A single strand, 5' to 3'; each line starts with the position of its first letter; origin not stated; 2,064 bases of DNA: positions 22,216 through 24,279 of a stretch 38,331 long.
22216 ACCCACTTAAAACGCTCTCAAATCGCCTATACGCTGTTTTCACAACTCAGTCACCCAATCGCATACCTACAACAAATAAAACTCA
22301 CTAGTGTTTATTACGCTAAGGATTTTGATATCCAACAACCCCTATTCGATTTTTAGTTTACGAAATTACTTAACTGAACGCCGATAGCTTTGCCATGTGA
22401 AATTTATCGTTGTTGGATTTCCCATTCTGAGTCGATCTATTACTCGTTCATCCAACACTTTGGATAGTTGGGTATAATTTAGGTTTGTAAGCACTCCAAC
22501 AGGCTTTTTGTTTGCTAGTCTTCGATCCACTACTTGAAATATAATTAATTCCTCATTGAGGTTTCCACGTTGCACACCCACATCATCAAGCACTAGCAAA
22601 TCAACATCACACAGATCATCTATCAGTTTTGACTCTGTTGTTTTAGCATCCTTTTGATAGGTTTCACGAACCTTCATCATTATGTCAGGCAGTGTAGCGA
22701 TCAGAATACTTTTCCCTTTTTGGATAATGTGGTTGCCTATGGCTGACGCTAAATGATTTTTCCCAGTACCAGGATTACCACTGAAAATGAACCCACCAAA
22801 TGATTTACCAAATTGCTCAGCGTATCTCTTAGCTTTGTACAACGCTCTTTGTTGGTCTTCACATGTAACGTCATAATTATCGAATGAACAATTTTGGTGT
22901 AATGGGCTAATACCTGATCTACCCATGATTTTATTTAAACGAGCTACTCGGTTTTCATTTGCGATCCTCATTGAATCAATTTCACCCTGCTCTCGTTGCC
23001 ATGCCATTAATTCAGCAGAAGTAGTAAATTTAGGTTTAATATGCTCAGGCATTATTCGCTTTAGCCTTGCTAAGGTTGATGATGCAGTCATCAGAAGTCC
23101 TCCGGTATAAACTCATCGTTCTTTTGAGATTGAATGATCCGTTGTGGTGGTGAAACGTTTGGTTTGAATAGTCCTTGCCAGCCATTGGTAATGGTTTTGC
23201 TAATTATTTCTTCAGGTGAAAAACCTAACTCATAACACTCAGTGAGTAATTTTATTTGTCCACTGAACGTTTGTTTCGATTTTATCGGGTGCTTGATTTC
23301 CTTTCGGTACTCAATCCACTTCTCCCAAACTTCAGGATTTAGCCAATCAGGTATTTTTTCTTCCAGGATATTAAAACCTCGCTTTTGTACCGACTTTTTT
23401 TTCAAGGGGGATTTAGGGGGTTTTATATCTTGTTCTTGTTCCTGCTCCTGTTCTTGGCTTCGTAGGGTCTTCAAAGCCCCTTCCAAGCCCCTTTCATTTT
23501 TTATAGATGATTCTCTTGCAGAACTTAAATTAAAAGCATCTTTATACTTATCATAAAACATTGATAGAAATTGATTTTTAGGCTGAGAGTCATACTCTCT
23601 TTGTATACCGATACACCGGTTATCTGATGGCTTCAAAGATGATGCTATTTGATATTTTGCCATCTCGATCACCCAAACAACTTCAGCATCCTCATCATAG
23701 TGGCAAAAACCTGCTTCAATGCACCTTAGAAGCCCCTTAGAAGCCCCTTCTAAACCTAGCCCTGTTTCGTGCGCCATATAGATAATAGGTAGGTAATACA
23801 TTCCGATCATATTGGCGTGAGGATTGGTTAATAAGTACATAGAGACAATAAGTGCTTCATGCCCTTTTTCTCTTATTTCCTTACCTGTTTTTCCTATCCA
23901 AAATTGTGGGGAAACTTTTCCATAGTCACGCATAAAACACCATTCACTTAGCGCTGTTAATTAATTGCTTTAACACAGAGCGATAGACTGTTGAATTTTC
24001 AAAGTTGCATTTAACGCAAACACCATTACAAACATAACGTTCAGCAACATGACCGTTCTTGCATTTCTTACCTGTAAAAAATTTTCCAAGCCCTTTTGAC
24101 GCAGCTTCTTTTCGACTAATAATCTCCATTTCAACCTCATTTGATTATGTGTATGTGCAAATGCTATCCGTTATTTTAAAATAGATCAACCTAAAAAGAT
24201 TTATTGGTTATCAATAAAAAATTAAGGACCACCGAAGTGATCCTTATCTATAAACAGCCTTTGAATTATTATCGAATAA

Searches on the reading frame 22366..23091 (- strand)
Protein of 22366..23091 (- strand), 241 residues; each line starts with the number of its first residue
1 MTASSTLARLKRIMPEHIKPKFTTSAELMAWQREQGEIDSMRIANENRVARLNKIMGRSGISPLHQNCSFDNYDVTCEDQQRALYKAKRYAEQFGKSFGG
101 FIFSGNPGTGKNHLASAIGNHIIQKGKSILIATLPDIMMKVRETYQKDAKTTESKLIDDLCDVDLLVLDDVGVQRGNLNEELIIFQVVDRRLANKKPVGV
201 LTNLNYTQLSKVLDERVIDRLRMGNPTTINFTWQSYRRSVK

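Call 12: search_protein_families(library=phrogs, proteins=[window:22366-23091:-], max_evalue=0.001)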
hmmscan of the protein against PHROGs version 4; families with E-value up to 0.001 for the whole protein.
window:22366-23091:- (241 aa): 5 families
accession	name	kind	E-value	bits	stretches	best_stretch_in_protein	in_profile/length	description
phrog_50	-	DNA, RNA and nucleotide metabolism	2.5e-72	245.8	1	34-240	307-513/570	DnaC-like helicase loader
phrog_3277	-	DNA, RNA and nucleotide metabolism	5.9e-39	134.6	1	99-238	11-154/168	DnaC-like helicase loader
phrog_27475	-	unknown function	4.8e-09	36.2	1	61-211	405-552/599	-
phrog_15321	-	unknown function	2.1e-06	28.9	1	160-222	5-73/93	-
phrog_26922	-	DNA, RNA and nucleotide metabolism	0.00043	21.8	1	158-223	7-72/92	DnaC-like helicase loader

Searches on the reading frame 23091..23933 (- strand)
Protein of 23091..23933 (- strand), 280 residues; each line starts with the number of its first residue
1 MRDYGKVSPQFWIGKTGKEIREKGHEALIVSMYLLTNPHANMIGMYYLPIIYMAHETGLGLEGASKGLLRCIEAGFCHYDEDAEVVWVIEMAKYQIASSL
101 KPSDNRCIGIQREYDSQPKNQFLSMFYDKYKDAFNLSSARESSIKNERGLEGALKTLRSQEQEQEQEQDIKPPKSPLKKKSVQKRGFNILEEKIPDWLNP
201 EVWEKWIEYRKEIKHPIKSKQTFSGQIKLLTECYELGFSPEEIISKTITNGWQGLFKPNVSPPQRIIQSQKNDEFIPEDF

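Call 12: search_protein_families(library=phrogs, proteins=[window:23091-23933:-], max_evalue=0.001)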
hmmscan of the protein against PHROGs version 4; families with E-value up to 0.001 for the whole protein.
window:23091-23933:- (280 aa): 8 families
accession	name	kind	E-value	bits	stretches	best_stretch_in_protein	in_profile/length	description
phrog_25210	-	unknown function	1.2e-84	284.1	1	1-174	1-170/207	-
phrog_12196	-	unknown function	2.1e-72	245.1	1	1-169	1-168/297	-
phrog_1701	-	DNA, RNA and nucleotide metabolism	1.3e-61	210.1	1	1-183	1-182/323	DnaD-like helicase loader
phrog_18589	-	unknown function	1.1e-29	104.5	1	163-271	9-113/156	-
phrog_678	-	DNA, RNA and nucleotide metabolism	3.4e-25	90.3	1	116-272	121-296/346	replication initiation O-like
phrog_6451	-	DNA, RNA and nucleotide metabolism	1.5e-14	55.4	1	159-261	143-239/272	primosomal protein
phrog_25711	-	unknown function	8.9e-11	43.2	1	1-138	3-130/164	-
phrog_6251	-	DNA, RNA and nucleotide metabolism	1.3e-08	35.7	1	4-133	4-129/284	replisome organizer DnaA-like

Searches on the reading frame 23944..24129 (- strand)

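Call 5: search_protein_families(library=pfam, proteins=[window:23944-24129:-], max_evalue=0.01)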
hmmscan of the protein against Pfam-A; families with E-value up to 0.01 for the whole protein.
window:23944-24129:- (61 aa): 0 families

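Call 6: search_protein_families(library=phrogs, proteins=[window:23944-24129:-], max_evalue=0.001)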
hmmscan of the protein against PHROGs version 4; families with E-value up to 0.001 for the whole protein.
window:23944-24129:- (61 aa): 3 families
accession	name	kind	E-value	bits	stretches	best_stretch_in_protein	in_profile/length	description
phrog_1081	-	unknown function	9e-23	81.1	1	1-60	1-60/67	-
phrog_23777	-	unknown function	3.2e-07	31.7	1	16-43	10-37/75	-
phrog_15231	-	unknown function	3.9e-05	25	1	4-47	89-131/138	-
